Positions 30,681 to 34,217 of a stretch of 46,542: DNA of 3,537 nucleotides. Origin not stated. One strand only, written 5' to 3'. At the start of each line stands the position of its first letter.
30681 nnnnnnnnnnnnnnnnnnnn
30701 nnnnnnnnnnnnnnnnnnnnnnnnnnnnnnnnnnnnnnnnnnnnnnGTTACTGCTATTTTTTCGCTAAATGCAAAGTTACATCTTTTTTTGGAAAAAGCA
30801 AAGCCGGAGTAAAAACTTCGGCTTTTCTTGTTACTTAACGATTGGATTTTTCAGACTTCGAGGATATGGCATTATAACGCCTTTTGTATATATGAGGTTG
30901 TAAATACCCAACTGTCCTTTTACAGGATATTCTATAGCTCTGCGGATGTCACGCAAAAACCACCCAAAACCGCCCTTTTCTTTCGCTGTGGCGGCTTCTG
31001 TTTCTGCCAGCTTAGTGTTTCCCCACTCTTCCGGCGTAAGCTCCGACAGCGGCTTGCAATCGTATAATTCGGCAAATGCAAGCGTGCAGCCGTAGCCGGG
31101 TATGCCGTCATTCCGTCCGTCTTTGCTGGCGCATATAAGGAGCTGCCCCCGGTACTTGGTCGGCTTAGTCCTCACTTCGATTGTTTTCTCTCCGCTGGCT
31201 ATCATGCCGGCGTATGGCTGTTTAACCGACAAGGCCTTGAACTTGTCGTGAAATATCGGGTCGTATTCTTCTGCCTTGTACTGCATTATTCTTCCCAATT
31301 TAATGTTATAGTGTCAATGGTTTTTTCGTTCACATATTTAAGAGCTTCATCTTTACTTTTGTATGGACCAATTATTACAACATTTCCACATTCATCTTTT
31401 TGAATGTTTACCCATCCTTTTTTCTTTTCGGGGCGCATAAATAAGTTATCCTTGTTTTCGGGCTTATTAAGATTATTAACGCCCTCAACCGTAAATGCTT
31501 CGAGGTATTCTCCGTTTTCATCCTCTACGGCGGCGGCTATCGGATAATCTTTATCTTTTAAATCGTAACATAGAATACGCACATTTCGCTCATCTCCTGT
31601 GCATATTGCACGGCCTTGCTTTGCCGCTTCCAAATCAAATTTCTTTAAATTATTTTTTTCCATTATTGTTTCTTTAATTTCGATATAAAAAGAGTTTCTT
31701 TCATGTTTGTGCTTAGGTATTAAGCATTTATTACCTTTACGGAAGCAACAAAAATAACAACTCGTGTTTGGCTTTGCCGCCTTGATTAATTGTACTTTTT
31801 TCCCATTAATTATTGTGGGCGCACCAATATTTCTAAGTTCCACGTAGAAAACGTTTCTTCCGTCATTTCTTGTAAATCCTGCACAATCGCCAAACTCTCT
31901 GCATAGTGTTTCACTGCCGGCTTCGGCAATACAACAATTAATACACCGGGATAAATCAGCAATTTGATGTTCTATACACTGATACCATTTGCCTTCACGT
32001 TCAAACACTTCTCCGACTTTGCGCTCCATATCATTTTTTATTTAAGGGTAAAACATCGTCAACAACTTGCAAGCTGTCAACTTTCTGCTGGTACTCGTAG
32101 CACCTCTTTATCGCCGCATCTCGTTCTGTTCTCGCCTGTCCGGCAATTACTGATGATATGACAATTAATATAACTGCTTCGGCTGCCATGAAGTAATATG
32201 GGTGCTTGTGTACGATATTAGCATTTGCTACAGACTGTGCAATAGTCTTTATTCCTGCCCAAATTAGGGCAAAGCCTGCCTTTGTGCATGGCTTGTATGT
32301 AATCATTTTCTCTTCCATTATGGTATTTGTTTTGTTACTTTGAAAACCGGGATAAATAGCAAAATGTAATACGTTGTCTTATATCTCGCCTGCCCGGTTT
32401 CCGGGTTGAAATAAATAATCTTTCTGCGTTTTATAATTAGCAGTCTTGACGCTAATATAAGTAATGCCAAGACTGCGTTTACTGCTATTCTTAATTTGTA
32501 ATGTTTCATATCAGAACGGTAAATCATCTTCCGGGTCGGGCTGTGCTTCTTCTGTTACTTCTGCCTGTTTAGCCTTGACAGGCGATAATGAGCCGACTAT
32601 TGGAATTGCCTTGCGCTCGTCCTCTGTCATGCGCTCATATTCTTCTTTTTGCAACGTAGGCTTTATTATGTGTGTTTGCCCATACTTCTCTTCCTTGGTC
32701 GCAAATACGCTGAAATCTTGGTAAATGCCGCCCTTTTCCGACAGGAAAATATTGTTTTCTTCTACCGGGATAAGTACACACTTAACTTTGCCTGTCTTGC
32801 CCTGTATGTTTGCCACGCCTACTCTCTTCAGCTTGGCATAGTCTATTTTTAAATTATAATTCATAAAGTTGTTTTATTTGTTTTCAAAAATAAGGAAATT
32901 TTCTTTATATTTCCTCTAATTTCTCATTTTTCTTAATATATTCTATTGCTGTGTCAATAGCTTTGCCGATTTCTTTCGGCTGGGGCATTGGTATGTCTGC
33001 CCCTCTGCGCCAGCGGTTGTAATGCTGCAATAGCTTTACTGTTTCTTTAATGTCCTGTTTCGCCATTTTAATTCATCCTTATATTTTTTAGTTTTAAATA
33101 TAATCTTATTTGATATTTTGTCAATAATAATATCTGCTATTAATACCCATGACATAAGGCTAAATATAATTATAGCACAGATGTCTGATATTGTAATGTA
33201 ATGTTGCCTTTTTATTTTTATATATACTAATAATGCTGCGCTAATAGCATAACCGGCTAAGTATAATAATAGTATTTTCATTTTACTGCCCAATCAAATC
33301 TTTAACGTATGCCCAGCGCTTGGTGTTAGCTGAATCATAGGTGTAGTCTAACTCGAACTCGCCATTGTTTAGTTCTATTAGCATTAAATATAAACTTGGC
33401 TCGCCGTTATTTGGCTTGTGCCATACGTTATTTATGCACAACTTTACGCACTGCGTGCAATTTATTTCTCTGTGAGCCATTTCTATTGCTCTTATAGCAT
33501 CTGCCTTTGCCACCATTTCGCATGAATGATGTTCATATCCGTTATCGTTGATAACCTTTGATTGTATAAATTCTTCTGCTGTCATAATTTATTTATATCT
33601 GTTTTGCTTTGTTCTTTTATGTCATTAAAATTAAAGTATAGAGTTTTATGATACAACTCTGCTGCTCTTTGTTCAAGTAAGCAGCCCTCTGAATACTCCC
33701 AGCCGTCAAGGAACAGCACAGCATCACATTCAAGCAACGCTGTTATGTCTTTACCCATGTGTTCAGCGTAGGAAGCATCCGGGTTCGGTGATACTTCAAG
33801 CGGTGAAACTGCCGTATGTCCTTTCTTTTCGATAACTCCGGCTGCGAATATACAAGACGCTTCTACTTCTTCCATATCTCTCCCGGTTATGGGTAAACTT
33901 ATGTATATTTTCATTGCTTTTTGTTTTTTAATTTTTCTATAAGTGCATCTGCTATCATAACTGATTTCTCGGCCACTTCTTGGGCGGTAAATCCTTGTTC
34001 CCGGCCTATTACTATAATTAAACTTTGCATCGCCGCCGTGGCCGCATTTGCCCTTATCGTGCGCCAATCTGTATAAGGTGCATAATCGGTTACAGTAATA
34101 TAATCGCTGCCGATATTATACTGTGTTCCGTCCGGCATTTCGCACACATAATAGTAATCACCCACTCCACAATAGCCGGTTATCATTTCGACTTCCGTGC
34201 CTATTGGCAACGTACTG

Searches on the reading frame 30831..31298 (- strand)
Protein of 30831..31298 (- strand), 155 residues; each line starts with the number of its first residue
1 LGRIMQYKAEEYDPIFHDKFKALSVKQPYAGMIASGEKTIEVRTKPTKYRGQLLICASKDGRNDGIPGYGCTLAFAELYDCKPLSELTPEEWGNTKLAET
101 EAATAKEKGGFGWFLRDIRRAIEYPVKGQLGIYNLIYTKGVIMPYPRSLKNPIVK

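Call 76: search_protein_families(library=pfam, proteins=[window:30831-31298:-], max_evalue=0.01)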
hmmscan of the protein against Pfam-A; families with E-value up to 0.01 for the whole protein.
window:30831-31298:- (155 aa): 1 family
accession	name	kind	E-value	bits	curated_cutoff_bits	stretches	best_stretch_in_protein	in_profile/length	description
PF04266.20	ASCH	-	3.8e-07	31.2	21.2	1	23-87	1-61/103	ASCH domain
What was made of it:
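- An ASCH-domain (putative RNA-binding) protein is encoded at 30831-31298 (call 76).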

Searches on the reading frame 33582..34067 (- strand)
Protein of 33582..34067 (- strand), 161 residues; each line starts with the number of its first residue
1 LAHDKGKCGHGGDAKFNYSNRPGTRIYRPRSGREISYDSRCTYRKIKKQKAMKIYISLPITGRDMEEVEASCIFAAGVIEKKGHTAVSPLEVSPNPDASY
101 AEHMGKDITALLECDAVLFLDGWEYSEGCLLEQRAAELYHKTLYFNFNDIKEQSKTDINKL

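Call 54: search_protein_families(library=pfam, proteins=[window:33582-34067:-], max_evalue=0.01)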
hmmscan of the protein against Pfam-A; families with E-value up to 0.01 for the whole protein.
window:33582-34067:- (161 aa): 1 family
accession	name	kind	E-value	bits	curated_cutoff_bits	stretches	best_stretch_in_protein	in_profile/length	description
PF14359.12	DUF4406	-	2e-12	47.8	22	1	52-141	1-87/91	Domain of unknown function (DUF4406)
